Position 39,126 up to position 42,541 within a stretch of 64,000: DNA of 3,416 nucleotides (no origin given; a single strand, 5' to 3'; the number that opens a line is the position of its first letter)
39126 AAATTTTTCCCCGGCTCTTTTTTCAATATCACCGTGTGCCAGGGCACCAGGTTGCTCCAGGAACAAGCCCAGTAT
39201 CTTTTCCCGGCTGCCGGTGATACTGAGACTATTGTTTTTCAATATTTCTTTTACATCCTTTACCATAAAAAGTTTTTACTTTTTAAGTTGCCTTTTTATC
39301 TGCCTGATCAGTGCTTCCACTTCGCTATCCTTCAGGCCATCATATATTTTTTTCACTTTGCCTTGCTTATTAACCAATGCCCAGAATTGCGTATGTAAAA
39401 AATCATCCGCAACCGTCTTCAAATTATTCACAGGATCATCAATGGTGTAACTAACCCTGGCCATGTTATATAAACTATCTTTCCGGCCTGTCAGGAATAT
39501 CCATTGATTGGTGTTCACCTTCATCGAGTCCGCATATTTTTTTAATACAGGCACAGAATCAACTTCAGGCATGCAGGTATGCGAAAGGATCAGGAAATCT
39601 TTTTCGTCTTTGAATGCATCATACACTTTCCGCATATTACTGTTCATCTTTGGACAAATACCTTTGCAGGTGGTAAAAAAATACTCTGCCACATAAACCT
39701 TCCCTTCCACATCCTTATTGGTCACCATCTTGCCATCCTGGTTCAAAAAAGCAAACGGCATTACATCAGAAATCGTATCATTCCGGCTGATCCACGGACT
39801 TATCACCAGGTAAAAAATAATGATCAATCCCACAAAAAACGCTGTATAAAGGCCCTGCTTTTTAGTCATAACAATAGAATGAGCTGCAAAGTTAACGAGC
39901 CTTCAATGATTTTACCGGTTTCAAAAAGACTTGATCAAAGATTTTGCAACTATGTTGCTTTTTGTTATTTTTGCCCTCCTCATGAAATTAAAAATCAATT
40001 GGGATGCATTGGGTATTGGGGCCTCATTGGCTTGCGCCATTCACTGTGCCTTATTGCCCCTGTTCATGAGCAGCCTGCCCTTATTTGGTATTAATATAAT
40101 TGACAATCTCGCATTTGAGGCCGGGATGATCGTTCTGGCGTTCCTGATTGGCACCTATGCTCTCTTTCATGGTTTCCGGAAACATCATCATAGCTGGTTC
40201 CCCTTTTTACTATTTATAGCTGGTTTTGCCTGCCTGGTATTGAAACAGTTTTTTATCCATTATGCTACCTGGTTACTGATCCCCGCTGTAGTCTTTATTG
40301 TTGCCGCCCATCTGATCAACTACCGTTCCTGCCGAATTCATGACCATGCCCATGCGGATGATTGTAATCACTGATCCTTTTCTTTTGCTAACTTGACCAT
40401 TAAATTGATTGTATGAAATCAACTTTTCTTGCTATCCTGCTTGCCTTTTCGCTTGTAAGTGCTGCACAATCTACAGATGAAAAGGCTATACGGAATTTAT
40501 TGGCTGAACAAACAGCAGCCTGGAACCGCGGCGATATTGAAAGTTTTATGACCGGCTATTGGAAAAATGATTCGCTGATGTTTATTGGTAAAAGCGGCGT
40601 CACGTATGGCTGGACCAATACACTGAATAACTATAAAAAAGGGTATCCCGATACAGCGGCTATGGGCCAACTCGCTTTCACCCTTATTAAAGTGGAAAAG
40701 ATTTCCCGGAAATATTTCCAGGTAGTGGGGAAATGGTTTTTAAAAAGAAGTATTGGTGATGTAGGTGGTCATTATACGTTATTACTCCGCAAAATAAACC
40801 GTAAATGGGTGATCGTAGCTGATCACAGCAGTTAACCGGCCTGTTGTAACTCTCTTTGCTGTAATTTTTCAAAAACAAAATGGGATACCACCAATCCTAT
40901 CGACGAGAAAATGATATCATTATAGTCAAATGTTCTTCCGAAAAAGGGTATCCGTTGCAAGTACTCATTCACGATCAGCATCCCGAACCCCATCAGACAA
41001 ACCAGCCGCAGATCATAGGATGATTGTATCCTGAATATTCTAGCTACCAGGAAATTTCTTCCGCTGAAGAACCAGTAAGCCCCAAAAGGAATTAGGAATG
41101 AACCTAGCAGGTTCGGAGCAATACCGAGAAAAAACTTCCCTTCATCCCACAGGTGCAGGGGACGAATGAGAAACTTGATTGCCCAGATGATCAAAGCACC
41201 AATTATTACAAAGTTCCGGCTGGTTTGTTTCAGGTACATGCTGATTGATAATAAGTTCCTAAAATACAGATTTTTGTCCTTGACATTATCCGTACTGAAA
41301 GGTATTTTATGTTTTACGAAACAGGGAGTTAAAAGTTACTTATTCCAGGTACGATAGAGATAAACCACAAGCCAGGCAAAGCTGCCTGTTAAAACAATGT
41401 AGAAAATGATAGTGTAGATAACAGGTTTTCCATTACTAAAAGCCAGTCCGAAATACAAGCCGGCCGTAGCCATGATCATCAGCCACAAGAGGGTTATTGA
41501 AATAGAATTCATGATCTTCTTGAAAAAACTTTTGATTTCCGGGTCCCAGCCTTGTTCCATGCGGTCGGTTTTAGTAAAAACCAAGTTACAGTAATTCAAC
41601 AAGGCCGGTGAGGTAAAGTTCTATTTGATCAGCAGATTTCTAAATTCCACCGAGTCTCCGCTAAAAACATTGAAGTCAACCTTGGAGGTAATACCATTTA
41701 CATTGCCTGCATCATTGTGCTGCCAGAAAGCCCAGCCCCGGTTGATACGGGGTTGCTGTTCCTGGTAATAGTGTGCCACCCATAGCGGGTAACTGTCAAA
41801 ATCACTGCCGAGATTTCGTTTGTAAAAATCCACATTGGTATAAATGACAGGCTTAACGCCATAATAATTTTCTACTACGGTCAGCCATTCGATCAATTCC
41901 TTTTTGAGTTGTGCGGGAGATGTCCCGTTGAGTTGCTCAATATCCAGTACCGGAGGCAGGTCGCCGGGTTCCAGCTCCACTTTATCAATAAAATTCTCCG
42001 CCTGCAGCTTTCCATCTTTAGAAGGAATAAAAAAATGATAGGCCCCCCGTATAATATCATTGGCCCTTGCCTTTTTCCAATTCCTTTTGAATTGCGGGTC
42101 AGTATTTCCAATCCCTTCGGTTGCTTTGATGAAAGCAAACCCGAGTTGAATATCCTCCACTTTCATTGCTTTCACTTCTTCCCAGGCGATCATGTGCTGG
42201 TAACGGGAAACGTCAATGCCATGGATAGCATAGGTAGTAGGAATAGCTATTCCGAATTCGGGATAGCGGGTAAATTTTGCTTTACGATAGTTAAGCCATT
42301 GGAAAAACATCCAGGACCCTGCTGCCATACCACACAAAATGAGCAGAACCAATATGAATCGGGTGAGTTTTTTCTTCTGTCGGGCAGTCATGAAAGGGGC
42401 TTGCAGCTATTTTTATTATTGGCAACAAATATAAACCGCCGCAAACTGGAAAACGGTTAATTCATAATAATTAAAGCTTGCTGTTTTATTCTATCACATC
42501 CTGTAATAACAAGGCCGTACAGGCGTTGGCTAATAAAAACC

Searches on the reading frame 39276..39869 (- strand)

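Call 38: search_protein_families(library=pfam, proteins=[window:39276-39869:-], max_evalue=0.001)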
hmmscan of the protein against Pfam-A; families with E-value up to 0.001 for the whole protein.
window:39276-39869:- (197 aa): 1 family
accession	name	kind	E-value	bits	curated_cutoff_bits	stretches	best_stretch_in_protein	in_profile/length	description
PF02630.20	SCO1-SenC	-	7.6e-24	84.6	22.8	1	37-172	2-134/134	SCO1/SenC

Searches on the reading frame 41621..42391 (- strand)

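Call 38: search_protein_families(library=pfam, proteins=[window:41621-42391:-], max_evalue=0.001)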
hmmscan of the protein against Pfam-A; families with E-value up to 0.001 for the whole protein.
window:41621-42391:- (256 aa): 1 family
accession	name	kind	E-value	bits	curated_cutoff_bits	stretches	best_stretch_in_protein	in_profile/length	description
PF01183.26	Glyco_hydro_25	-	1.7e-47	162.5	27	1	59-234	1-180/180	Glycosyl hydrolases family 25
